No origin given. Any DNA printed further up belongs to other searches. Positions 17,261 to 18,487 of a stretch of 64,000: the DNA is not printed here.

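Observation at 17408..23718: Translationally coupled four-gene SMC-ATPase + Toprim operon: a compact, divergent Wadjet (JetABCD/MksBEFG)-like system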

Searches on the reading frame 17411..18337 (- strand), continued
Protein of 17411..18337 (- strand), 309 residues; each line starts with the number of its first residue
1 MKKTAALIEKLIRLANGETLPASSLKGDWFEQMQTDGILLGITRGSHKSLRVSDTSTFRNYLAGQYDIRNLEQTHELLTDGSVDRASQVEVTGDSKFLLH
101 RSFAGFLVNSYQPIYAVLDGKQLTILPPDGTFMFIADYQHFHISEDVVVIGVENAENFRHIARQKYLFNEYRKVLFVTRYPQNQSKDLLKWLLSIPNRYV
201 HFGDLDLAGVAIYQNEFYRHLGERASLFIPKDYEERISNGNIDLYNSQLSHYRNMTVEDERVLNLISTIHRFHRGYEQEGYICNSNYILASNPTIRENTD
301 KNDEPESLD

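Call 39: search_solved_structures(query=A5, max_evalue=10, show_alignments=3)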
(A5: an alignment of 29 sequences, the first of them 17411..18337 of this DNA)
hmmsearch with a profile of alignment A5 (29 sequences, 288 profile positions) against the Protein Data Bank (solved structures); distinct sequences matched with E-value up to 10: 2.
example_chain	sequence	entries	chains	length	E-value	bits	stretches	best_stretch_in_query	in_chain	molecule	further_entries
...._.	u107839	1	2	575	0.82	12.2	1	54-113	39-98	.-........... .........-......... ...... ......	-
4epm_A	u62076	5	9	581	0.82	12.2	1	54-113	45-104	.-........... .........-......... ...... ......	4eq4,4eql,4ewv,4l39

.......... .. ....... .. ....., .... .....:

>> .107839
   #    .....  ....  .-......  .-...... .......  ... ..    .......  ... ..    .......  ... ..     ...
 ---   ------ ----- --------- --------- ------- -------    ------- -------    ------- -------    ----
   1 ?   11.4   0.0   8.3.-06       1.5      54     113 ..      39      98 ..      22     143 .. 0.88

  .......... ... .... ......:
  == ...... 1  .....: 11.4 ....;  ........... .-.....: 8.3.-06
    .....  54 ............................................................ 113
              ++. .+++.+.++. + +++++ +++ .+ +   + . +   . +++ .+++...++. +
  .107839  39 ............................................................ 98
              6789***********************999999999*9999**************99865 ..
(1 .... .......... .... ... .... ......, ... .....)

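Call 40: search_protein_families(library=pfam, alignment_id=A5, max_evalue=0.1)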
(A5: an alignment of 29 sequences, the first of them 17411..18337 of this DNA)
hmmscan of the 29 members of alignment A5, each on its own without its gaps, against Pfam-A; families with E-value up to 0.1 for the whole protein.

A. member 1, window:17411-18337:- (309 aa): 3 families
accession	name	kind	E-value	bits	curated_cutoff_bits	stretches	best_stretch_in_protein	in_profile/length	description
PF23947.1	DUF7281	-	3.3e-06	27.2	27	1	141-279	38-172/183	Domain of unknown function (DUF7281)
PF09664.16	DUF2399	-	0.016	15.4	23.4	1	135-236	8-107/152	Protein of unknown function C-terminus (DUF2399)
PF09983.15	JetD_C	-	0.019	14.8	22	1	149-215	43-102/179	Wadjet protein JetD, C-terminal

B. families by the number of members that match (of 29 scanned): 6 families
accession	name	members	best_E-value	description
PF23947.1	DUF7281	29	2.1e-11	Domain of unknown function (DUF7281)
PF09983.15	JetD_C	16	0.0017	Wadjet protein JetD, C-terminal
PF09664.16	DUF2399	3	0.016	Protein of unknown function C-terminus (DUF2399)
PF01129.24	ART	1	0.0048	NAD:arginine ADP-ribosyltransferase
PF05709.17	Sipho_tail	1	0.067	Phage tail protein RIFT-related domain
PF18622.7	HTH_55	1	0.075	RctB helix turn helix domain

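Call 51: search_dna_similar(query=window:17411-18337:-, collection=plasmids, mode=protein, max_evalue=1, max_rows=30)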
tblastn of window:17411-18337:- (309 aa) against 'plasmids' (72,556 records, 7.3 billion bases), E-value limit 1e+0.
Records with a match: 4; places in all: 4; records where one place covers at least 80% of the query: 4.
Best place of each record, by identity: <60% 4.
By first word of the organism name: Phocaeicola 2; Persicobacter 2.
By predicted mobility (MOB-suite, as given by PLSDB): non-mobilizable 4.
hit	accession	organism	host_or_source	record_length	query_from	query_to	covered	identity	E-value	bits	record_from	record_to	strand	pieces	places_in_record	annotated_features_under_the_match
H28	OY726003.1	Phocaeicola massiliensis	-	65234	4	287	92%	46.3%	1e-76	261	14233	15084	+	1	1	record has no annotation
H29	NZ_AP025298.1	Persicobacter psychrovividus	-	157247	1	282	91%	41.0%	4e-55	199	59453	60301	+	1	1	hypothetical protein | ATP-binding protein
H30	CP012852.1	Persicobacter sp. JZB09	cell culture,soil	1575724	11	282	88%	39.2%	6e-55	199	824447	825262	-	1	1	none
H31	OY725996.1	Phocaeicola massiliensis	-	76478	11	279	87%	33.2%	1e-38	152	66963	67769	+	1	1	record has no annotation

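Call 60: search_protein_families(library=padloc, alignment_id=A5, max_evalue=0.01)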
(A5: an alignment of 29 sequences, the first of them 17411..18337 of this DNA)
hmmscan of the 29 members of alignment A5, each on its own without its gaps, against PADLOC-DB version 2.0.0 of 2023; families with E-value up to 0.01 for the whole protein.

A. member 1, window:17411-18337:- (309 aa): 4 families
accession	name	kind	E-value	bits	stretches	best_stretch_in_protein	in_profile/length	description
PDLC00533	JetD1|JetD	-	7.8e-07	26.4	1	137-214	259-336/409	DUF2220; DUF3322; DUF2399 domain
PDLC00526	JetD1|JetD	-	0.00082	16.7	1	148-215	268-331/407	DUF2220; DUF3322; DUF2399 domain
PDLC00524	JetD1|JetD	-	0.0032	14.6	1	149-219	256-325/387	DUF2220; DUF3322; DUF2399 domain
PDLC00592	JetD3|JetD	-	0.006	13.9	1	196-229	241-274/346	DUF2239; DUF2220 domain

B. families by the number of members that match (of 29 scanned): 7 families
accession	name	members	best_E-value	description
PDLC00533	JetD1|JetD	29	6.1e-07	DUF2220; DUF3322; DUF2399 domain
PDLC00524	JetD1|JetD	25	8.8e-07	DUF2220; DUF3322; DUF2399 domain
PDLC00592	JetD3|JetD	10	0.00074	DUF2239; DUF2220 domain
PDLC00526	JetD1|JetD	4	0.00082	DUF2220; DUF3322; DUF2399 domain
PDLC00527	JetD1|JetD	3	0.0022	DUF2220; DUF3322; DUF2399 domain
PDLC00556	JetD2|JetD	1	0.0031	DUF2220; DUF3322; DUF2399 domain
PDLC00521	JetD1|JetD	1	0.0084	DUF2220; DUF3322; DUF2399 domain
